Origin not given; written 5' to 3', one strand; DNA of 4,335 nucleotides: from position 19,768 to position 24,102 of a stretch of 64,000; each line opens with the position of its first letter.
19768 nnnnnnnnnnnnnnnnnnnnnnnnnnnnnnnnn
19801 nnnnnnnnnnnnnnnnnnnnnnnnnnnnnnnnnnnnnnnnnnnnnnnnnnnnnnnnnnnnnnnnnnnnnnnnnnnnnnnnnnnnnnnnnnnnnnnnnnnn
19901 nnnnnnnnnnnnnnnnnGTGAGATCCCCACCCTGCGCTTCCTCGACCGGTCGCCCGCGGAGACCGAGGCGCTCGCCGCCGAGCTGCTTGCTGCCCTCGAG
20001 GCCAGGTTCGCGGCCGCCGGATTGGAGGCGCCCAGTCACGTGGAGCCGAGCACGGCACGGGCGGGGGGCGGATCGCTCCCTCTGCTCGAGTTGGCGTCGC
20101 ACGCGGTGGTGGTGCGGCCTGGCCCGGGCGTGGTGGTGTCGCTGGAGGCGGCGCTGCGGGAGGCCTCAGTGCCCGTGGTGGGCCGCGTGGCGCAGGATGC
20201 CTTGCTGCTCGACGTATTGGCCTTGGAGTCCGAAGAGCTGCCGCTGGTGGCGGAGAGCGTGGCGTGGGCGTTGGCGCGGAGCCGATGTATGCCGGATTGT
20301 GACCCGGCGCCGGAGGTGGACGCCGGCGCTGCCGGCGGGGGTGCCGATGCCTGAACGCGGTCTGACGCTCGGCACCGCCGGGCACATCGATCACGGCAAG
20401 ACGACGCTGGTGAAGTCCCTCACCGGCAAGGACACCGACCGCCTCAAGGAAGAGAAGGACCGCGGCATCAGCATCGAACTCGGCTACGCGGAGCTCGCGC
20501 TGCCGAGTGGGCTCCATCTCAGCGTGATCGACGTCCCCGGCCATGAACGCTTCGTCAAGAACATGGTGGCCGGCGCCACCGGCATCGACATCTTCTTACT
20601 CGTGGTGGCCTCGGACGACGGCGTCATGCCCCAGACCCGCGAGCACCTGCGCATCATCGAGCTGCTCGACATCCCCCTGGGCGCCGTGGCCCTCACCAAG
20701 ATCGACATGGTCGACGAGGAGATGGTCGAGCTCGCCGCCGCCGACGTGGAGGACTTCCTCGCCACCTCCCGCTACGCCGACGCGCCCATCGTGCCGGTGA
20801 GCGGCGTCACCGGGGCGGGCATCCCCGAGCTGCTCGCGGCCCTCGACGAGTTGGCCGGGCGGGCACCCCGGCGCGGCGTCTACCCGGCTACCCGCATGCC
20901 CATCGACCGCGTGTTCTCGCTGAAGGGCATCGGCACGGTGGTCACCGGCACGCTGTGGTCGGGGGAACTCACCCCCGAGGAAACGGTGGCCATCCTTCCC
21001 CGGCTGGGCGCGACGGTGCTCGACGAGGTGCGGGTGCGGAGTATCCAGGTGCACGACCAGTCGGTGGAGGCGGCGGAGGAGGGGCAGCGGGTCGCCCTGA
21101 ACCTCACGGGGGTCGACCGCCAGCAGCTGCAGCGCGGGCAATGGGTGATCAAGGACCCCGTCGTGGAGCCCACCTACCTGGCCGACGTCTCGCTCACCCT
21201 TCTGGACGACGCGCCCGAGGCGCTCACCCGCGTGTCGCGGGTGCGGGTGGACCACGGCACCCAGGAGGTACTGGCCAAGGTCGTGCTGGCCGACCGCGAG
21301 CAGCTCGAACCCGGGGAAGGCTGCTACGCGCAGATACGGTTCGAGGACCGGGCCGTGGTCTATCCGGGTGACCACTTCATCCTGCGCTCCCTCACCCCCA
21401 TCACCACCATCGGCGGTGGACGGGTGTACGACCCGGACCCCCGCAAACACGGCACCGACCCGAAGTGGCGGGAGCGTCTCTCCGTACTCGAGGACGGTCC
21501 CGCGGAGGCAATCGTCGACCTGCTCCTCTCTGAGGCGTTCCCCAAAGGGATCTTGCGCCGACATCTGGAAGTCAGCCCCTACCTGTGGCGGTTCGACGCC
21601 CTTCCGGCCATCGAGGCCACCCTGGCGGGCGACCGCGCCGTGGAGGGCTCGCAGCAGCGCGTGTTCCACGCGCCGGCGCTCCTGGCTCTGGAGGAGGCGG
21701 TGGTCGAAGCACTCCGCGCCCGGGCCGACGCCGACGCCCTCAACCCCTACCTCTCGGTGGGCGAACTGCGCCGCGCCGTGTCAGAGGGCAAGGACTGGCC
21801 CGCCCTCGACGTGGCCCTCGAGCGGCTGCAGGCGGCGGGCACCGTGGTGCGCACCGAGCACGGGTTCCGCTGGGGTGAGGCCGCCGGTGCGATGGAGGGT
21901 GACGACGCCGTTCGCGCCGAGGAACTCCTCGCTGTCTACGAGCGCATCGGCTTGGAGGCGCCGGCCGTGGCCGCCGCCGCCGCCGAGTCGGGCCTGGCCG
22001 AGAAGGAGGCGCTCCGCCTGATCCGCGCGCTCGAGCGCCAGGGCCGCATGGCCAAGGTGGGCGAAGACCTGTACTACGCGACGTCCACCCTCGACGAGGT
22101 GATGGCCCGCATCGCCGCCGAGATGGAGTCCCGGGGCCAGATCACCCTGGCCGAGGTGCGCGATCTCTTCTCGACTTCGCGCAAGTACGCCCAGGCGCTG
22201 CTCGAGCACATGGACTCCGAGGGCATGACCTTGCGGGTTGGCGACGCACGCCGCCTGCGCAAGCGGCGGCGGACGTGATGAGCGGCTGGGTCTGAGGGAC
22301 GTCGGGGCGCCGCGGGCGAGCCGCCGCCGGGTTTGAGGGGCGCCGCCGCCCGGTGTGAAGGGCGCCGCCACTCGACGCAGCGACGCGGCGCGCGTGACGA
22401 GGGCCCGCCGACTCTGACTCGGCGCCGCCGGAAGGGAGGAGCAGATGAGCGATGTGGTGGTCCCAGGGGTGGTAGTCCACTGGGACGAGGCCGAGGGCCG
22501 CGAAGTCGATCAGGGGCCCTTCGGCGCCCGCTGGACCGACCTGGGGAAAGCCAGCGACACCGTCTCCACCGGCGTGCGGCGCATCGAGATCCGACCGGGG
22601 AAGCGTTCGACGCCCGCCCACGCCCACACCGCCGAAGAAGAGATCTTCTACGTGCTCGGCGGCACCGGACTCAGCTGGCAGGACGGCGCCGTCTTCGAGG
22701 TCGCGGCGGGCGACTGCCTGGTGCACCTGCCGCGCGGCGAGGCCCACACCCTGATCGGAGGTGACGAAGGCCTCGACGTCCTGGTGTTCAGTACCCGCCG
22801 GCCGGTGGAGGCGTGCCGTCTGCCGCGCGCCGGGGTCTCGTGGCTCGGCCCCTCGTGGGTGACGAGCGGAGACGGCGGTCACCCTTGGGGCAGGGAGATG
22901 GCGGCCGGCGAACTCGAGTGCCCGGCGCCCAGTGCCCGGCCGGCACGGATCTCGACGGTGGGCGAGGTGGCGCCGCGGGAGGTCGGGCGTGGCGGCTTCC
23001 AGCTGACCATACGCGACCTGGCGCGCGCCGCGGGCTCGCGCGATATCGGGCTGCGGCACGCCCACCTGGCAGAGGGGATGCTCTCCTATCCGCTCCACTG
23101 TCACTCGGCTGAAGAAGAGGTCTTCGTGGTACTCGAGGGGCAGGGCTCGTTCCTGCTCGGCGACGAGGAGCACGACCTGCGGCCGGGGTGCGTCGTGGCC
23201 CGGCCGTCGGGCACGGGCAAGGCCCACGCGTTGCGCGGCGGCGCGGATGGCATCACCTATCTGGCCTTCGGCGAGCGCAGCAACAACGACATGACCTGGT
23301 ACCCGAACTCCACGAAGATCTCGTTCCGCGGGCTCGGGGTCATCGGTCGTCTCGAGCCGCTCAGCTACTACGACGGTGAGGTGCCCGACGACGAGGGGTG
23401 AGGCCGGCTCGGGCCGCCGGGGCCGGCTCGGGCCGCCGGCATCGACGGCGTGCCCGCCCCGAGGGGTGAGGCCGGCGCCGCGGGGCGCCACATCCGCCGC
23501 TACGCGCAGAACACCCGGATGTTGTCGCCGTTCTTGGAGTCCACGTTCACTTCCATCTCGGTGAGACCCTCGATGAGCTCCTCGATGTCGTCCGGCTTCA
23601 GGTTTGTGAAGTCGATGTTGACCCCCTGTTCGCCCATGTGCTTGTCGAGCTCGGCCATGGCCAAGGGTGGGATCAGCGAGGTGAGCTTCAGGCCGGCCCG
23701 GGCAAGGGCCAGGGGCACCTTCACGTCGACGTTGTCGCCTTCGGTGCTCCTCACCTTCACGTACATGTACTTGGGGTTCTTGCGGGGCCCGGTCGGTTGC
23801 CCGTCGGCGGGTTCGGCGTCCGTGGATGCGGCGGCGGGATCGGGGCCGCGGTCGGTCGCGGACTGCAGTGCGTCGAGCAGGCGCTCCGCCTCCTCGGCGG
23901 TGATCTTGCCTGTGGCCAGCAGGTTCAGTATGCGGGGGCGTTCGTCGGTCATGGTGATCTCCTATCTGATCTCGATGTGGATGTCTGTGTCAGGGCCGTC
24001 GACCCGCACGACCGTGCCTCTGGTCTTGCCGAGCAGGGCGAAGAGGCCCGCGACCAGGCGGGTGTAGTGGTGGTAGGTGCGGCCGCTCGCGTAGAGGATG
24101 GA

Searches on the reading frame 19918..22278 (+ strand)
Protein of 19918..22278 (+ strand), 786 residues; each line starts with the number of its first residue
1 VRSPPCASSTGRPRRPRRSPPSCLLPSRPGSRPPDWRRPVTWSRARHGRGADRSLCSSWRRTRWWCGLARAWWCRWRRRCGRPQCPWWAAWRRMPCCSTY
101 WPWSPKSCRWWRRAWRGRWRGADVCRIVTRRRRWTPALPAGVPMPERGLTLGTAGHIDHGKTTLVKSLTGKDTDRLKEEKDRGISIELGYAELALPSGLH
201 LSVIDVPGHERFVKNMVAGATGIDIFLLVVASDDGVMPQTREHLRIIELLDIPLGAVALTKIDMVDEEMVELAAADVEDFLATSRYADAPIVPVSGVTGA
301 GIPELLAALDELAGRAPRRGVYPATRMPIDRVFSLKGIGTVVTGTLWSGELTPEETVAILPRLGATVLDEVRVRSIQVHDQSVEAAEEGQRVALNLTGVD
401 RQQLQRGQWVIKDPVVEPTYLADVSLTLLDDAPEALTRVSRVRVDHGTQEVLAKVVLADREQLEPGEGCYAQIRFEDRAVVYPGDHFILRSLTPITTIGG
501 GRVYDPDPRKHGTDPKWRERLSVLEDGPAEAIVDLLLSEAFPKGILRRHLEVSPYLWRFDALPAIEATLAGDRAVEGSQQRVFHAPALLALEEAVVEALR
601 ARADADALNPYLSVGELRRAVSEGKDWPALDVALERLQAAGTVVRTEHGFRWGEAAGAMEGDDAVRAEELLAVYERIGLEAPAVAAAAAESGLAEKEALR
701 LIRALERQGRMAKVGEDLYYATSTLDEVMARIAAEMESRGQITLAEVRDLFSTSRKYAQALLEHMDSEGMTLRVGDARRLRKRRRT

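Call 14: search_protein_families(library=pfam, proteins=[window:19918-22278:+])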
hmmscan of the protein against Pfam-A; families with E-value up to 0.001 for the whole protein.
window:19918-22278:+ (786 aa): 5 families
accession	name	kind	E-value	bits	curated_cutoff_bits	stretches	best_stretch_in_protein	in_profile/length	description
PF00009.33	GTP_EFTU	-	2.8e-38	131.8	26.5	1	149-312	4-185/188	Elongation factor Tu GTP binding domain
PF09107.17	SelB-wing_3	-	4.7e-17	61.7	23.2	1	737-780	4-47/47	Elongation factor SelB, winged helix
PF03144.31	GTP_EFTU_D2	-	1.2e-10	42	30.3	1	339-410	1-72/73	Elongation factor Tu domain 2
PF25461.1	Beta-barrel_SelB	-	1.7e-09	38.2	27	1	431-509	9-79/80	Selenocysteine-specific elongation factor, beta-barrel domain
PF01926.29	MMR_HSR1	-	0.00036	21.1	21.9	1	152-248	3-101/113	50S ribosome-binding GTPase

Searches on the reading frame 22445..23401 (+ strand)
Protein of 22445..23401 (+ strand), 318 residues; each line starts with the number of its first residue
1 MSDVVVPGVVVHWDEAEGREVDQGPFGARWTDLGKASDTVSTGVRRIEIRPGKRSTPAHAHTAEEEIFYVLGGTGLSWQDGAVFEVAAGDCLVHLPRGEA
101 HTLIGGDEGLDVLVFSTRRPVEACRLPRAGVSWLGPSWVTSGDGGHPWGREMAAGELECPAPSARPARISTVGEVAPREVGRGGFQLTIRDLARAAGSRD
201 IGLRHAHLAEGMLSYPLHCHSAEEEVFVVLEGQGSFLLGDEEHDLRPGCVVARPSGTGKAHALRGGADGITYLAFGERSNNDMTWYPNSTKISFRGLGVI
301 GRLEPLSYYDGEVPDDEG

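Call 14: search_protein_families(library=pfam, proteins=[window:22445-23401:+])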
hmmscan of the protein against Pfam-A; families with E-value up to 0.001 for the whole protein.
window:22445-23401:+ (318 aa): 6 families
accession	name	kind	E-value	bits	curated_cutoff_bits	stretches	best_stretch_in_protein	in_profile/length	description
PF07883.17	Cupin_2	-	1.5e-22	79.5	27.2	2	47-105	3-58/70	Cupin domain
PF02311.25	AraC_binding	-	2e-10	41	21.1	1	214-251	15-51/135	AraC-like ligand binding domain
PF02041.22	Auxin_BP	-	2.3e-08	34.3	21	1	179-247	22-87/167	Auxin binding protein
PF16867.11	DMSP_lyase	-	2.5e-06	27.7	27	0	57-105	109-155/162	Dimethlysulfonioproprionate lyase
PF00190.28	Cupin_1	-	5.3e-06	26.5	22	0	215-283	46-121/151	Cupin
PF12973.13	Cupin_7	-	0.00072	19.8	27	0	14-108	9-93/105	ChrR Cupin-like domain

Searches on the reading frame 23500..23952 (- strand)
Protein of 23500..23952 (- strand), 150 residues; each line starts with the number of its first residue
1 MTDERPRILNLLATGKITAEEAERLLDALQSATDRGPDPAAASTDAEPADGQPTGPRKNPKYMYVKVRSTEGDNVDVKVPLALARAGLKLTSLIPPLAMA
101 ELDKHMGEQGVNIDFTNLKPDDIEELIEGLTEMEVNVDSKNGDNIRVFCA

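Call 14: search_protein_families(library=pfam, proteins=[window:23500-23952:-])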
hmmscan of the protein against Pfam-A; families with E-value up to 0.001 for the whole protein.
window:23500-23952:- (150 aa): 1 family
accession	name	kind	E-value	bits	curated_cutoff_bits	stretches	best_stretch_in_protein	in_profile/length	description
PF22746.1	SHOCT-like_DUF2089-C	-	2e-08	34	27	1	4-30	2-28/32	SHOCT-like domain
